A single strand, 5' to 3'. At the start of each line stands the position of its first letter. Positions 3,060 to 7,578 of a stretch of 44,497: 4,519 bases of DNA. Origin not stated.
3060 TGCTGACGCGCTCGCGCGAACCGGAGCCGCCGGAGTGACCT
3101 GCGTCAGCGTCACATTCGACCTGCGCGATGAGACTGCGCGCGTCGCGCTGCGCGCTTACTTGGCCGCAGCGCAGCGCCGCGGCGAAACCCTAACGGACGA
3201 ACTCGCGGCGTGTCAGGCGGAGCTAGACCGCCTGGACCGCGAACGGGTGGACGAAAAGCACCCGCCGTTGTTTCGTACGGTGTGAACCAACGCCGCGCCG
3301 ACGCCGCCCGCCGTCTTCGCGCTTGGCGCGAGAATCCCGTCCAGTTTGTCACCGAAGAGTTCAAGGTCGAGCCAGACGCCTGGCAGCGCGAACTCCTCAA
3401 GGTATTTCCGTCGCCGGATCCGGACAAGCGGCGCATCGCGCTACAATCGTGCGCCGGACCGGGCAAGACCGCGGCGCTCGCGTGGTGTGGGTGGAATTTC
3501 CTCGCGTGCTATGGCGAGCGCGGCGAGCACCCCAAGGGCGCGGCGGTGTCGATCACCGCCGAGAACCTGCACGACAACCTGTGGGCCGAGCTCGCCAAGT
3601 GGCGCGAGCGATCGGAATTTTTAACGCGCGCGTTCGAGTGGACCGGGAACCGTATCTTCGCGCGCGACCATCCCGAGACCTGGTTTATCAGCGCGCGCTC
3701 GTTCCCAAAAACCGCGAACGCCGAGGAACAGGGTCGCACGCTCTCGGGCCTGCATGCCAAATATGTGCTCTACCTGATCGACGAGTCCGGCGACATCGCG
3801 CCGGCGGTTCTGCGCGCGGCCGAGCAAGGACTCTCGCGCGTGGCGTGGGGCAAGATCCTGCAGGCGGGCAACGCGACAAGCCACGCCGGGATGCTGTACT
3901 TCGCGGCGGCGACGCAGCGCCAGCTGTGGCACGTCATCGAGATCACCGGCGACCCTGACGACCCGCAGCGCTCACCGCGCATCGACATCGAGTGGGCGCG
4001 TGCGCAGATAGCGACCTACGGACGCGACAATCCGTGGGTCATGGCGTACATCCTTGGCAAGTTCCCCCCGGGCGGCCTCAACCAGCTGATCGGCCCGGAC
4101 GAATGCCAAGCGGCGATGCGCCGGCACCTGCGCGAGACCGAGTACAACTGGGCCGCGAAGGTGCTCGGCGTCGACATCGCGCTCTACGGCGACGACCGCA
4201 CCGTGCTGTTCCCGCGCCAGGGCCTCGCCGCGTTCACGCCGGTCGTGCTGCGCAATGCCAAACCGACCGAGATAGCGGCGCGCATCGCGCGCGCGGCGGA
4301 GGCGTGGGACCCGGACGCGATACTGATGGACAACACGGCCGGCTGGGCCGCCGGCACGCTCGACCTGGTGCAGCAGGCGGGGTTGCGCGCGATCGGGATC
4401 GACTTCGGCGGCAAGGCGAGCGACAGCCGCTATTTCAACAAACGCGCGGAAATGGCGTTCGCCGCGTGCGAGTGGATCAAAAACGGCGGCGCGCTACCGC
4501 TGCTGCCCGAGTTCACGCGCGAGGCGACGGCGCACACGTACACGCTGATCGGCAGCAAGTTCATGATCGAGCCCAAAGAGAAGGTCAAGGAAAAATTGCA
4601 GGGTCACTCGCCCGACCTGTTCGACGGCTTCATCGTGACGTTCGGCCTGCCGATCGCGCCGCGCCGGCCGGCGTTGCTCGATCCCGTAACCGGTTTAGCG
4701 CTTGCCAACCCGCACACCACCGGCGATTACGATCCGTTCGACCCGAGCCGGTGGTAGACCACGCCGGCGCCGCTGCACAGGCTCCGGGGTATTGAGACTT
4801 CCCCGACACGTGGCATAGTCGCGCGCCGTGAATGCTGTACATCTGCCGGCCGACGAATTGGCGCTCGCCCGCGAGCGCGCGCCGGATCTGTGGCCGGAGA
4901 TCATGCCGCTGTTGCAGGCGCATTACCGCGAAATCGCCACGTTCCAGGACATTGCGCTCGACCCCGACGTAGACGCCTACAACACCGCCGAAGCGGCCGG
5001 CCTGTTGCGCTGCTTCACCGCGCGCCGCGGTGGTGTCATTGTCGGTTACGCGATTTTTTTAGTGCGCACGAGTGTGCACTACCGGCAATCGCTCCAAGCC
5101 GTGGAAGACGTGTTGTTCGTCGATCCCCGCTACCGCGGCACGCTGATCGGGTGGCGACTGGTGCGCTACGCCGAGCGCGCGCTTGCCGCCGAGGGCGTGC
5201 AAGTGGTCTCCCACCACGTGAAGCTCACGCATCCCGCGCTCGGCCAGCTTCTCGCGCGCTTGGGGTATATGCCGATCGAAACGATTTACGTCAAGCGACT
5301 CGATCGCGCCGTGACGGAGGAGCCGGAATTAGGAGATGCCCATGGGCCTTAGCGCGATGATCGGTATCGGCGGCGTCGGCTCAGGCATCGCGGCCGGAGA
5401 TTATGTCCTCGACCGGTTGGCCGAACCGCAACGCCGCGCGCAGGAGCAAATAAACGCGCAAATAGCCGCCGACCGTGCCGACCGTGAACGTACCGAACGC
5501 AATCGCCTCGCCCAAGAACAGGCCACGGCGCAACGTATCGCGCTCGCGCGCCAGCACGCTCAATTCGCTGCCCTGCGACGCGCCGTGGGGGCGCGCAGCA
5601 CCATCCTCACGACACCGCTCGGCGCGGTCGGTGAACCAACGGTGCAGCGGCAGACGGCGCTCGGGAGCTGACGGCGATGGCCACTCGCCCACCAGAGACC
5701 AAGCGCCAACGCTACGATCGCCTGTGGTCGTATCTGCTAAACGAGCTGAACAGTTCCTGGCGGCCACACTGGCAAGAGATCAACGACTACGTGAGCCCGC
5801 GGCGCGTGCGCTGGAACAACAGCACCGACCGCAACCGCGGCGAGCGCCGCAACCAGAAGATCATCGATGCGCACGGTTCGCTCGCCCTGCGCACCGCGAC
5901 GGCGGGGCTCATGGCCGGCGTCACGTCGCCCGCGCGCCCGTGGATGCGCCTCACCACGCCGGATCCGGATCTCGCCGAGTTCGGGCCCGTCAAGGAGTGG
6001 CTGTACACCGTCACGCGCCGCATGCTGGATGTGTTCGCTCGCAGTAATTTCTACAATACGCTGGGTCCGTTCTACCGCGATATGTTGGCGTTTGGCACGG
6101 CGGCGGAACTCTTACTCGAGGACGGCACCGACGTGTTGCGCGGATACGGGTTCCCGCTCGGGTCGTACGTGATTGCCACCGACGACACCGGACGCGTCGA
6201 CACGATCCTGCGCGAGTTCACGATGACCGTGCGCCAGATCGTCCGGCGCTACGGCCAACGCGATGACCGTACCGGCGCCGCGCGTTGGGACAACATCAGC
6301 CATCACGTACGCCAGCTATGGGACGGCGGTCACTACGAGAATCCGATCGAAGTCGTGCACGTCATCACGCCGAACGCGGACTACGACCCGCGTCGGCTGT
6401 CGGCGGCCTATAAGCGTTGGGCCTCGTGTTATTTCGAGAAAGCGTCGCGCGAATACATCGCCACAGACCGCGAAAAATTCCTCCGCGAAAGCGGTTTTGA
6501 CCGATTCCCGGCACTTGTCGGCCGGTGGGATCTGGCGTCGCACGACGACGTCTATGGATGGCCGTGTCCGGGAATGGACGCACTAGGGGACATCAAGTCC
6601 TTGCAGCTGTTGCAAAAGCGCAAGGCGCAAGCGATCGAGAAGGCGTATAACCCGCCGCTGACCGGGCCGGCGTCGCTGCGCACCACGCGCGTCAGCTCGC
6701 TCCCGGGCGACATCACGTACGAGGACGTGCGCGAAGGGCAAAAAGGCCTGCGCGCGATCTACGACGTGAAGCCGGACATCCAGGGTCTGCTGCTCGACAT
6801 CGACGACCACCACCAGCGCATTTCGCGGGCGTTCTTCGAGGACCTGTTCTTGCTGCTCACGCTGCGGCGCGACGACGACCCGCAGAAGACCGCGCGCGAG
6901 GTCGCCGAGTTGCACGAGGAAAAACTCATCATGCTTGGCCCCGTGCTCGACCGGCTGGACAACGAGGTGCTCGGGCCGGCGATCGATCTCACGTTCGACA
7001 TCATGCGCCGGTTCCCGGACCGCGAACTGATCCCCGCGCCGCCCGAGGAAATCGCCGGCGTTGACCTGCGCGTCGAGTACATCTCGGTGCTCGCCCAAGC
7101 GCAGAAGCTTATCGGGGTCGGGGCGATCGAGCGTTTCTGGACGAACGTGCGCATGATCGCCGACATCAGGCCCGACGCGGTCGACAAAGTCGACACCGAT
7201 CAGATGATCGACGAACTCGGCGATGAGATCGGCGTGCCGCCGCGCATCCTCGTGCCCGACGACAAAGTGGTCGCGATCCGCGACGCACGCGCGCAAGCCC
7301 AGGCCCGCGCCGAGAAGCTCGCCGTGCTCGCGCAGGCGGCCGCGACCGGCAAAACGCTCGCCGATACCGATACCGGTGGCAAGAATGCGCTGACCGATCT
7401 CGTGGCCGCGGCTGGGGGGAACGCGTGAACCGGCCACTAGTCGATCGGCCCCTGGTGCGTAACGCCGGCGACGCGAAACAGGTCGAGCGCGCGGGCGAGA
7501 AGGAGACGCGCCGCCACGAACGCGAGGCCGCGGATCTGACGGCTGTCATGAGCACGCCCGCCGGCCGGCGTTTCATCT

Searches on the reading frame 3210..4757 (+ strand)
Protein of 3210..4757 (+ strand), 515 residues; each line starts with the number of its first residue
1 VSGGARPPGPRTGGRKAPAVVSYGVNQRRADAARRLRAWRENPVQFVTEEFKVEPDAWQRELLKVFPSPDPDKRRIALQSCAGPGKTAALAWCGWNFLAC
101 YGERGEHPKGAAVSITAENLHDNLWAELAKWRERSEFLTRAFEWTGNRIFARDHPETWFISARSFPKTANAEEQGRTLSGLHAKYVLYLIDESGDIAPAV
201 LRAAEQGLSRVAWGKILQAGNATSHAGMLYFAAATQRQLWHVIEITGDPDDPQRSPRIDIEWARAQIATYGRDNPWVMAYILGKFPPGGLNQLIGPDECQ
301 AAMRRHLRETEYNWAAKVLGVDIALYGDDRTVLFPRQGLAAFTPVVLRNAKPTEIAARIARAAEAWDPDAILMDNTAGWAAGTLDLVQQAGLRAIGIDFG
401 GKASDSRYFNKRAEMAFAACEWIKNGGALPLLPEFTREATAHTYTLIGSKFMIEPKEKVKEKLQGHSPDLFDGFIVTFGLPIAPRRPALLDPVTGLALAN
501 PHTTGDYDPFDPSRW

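Call 25: search_protein_families(library=phrogs, proteins=[window:3210-4757:+], max_evalue=0.001)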
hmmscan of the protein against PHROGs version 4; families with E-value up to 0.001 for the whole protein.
window:3210-4757:+ (515 aa): 2 families
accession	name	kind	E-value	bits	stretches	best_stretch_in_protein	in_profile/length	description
phrog_5902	-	unknown function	2.8e-21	77.2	1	37-359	16-328/359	-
phrog_2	-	head and packaging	6.6e-19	69.1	1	34-477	250-588/807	terminase large subunit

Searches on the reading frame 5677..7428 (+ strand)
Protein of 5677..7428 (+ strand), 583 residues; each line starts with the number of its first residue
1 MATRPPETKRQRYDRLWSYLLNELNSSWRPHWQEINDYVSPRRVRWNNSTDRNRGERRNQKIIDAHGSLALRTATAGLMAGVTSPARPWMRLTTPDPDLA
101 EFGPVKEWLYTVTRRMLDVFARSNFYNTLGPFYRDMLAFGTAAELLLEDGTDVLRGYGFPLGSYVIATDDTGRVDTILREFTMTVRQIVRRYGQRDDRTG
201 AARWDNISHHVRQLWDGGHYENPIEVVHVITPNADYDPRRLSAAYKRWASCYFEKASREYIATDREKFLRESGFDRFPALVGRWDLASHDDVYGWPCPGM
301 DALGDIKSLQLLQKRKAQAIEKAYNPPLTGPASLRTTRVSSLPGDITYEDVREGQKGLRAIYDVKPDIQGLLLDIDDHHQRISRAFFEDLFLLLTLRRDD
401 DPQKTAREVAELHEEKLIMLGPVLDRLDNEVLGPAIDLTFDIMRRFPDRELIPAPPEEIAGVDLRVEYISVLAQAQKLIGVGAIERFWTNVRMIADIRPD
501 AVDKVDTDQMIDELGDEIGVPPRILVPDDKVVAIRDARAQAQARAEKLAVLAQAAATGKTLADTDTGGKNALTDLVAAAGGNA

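Call 25: search_protein_families(library=phrogs, proteins=[window:5677-7428:+], max_evalue=0.001)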
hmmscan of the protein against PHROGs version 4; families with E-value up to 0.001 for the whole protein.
window:5677-7428:+ (583 aa): 4 families
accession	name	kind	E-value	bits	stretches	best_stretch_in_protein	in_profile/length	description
phrog_332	-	connector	9.2e-153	510.5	1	8-571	9-553/560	head-tail adaptor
phrog_21643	-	unknown function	1.2e-46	160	1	374-573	68-262/268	-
phrog_21528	-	unknown function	5.3e-43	148.1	1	26-240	18-223/224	-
phrog_449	-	connector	7.6e-21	75.2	1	28-560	22-510/520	head-tail adaptor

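Call 31: search_dna_similar(query=window:5677-7428:+, collection=phages, mode=protein, max_rows=25)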
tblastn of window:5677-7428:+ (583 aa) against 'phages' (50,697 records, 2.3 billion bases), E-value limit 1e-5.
Records with a match: 196; places in all: 197; records where one place covers at least 80% of the query: 186.
Best place of each record, by identity: <60% 196.
By first word of the organism name: Vibrio 45; Pelagibacter 22; Pseudomonas 16; Escherichia 15; Xanthomonas 15; Salmonella 12; Caudoviricetes 12; Acinetobacter 6; Bordetella 5; Burkholderia 5; and 20 more.
By host as written in the record: - 56; Candidatus Pelagibacter ubique HTCC1062 14; Vibrio cholerae 2095 9; Vibrio cholerae 7; Xanthomonas albilineans CFBP2523 6; Pseudomonas aeruginosa PA14 5; Escherichia coli O157:H7 4; Xanthomonas citri 4; and 64 more.
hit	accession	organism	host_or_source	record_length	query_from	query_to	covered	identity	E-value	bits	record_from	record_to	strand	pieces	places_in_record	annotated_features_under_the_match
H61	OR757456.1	Salmonella phage VB_ST_SPNIS2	Salmonella enterica subsp. enterica ...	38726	7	581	99%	45.0%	7e-147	474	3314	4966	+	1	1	tail protein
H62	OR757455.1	Salmonella phage VB_ST_E15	Salmonella enterica subsp. enterica ...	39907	7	581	99%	45.0%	7e-147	474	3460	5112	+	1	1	tail protein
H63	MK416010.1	Klebsiella phage ST11-OXA245phi3.2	Klebsiella pneumoniae ST11-OXA245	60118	7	583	99%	44.6%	3e-144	466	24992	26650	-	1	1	tail protein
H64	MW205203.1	Enterobacter phage BUCT554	Enterobacter cloacae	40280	7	581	99%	44.7%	4e-145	469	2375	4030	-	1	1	head-to-tail connector protein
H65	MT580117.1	Salmonella phage 66FD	Salmonella enterica subsp. enterica ...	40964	7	581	99%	44.4%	1e-146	473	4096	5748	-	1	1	head-tail connector protein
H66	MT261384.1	Salmonella virus PAT1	Salmonella enterica subsp. enterica ...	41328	7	581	99%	44.4%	1e-146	473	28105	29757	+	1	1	head to tail connecting protein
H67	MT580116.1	Salmonella phage 65FD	Salmonella enterica subsp. enterica ...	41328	7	581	99%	44.4%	1e-146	473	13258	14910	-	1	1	head-tail connector protein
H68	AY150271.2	Salmonella phage epsilon15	Salmonella enterica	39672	7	581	99%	44.3%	4e-146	472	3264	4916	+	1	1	portal protein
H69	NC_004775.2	Salmonella phage epsilon15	Salmonella enterica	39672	7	581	99%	44.3%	4e-146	472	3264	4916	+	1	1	head-tail adaptor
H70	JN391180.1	Salmonella phage SPN1S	pathenogenic Salmonella bacterium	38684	7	581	99%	44.3%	1e-145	470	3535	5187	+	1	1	phage head-tail connector protein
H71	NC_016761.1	Salmonella phage SPN1S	pathenogenic Salmonella bacterium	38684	7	581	99%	44.3%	1e-145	470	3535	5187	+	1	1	head-tail adaptor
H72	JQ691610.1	Salmonella phage SPN9TCW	Salmonella typhimurium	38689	7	581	99%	44.3%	1e-145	470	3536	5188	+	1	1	putative phage head-tail connector protein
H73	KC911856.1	Salmonella phage SPC32H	Salmonella enterica serovar Typhimurium ...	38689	7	581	99%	44.3%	1e-145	470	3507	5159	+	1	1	head-to-tail joining protein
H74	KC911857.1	Salmonella phage SPC32N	Salmonella enterica serovar Typhimurium ...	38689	7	581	99%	44.3%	1e-145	470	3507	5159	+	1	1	head-to-tail joining protein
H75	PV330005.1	Bordetella phage vB_BbrP_003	Bordetella bronchiseptica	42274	7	581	99%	43.5%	1e-129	424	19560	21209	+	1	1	collar head-to-tail connector protein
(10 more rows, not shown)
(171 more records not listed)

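Call 33: find_homologous_proteins(query=window:5677-7428:+, max_evalue=1e-50)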
Query window:5677-7428:+ (583 aa): 2485 proteins with E <= 1e-50 among 8000 candidates; the best 120 are listed.
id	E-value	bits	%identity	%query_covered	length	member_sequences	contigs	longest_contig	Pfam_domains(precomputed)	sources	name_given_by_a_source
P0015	0.0e+0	1335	100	100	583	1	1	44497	PF12236.15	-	-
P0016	0.0e+0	1034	77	98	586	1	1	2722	PF12236.15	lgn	-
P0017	1.0e-230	785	61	99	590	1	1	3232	PF12236.15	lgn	-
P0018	1.9e-229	781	60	99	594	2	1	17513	PF12236.15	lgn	-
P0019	2.1e-228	778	61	99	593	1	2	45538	PF12236.15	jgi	jgi:hypothetical protein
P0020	1.6e-227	775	60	99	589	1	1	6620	PF12236.15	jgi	-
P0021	1.4e-225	768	59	99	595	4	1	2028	PF12236.15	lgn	-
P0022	5.7e-224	763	59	99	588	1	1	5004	PF12236.15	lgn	-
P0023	3.3e-218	744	59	99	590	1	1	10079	PF12236.15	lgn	-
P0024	8.6e-216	736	59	99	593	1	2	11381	PF12236.15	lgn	-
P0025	1.8e-215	735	57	99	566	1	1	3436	PF12236.15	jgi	-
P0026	1.6e-212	725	56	100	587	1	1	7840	PF12236.15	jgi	-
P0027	7.5e-211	720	56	99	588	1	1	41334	PF12236.15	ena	-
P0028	1.2e-207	709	56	99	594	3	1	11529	PF12236.15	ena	-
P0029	4.2e-202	691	57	98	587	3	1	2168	PF12236.15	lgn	-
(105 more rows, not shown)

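Call 65: search_dna_similar(query=window:5677-7428:+, collection=plasmids, mode=protein, max_rows=15, max_evalue=1e-30)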
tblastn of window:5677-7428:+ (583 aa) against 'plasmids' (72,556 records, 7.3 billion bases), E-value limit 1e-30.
Records with a match: 20; places in all: 20; records where one place covers at least 80% of the query: 19.
Best place of each record, by identity: <60% 20.
By first word of the organism name: Klebsiella 12; Escherichia 2; Bordetella 1; Proteus 1; Sodalis 1; Paracoccus 1; Pseudomonas 1; Acinetobacter 1.
By predicted mobility (MOB-suite, as given by PLSDB): conjugative 10; non-mobilizable 8; mobilizable 2.
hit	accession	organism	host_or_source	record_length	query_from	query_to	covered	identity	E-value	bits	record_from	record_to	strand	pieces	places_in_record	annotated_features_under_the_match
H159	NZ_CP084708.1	Klebsiella pneumoniae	Homo sapiens,whole organism,blood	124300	7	583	99%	44.9%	7e-122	465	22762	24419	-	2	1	none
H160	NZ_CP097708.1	Klebsiella pneumoniae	Homo sapiens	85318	7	583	99%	44.6%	9e-144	466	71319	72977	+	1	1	portal protein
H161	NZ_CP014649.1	Klebsiella pneumoniae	-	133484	7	583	99%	44.6%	3e-143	465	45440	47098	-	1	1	portal protein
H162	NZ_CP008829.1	Klebsiella pneumoniae subsp. pneumoniae KPNIH1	Homo sapiens,groin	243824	7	583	99%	44.6%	3e-143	465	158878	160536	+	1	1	portal protein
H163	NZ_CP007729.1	Klebsiella pneumoniae subsp. pneumoniae KPNIH10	-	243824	7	583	99%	44.6%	3e-143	465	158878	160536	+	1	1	portal protein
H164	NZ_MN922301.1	Klebsiella pneumoniae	-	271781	7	583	99%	44.6%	3e-143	465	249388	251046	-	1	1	portal protein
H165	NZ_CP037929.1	Klebsiella pneumoniae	Homo sapiens,blood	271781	7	583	99%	44.6%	3e-143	465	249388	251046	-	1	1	portal protein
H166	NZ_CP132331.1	Bordetella bronchiseptica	swine,lungs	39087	8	581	98%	43.6%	5e-130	427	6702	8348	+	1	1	portal protein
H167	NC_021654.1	Klebsiella pneumoniae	-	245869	8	579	98%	43.4%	8e-129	424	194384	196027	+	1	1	portal protein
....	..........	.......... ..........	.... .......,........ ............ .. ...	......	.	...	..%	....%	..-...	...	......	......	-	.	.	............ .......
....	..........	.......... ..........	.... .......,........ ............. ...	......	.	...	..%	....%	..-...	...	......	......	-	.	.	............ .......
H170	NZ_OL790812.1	Proteus mirabilis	-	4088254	26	583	96%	44.3%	2e-133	437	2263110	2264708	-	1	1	none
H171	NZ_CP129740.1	Klebsiella pneumoniae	Homo sapiens,whole organism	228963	8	579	98%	43.2%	2e-128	422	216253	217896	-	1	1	portal protein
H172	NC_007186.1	Sodalis glossinidius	Glossina palpalis palpalis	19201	21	580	96%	43.0%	2e-120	399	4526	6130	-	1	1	none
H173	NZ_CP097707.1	Klebsiella pneumoniae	Homo sapiens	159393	67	583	89%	45.2%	8e-129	424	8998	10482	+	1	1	none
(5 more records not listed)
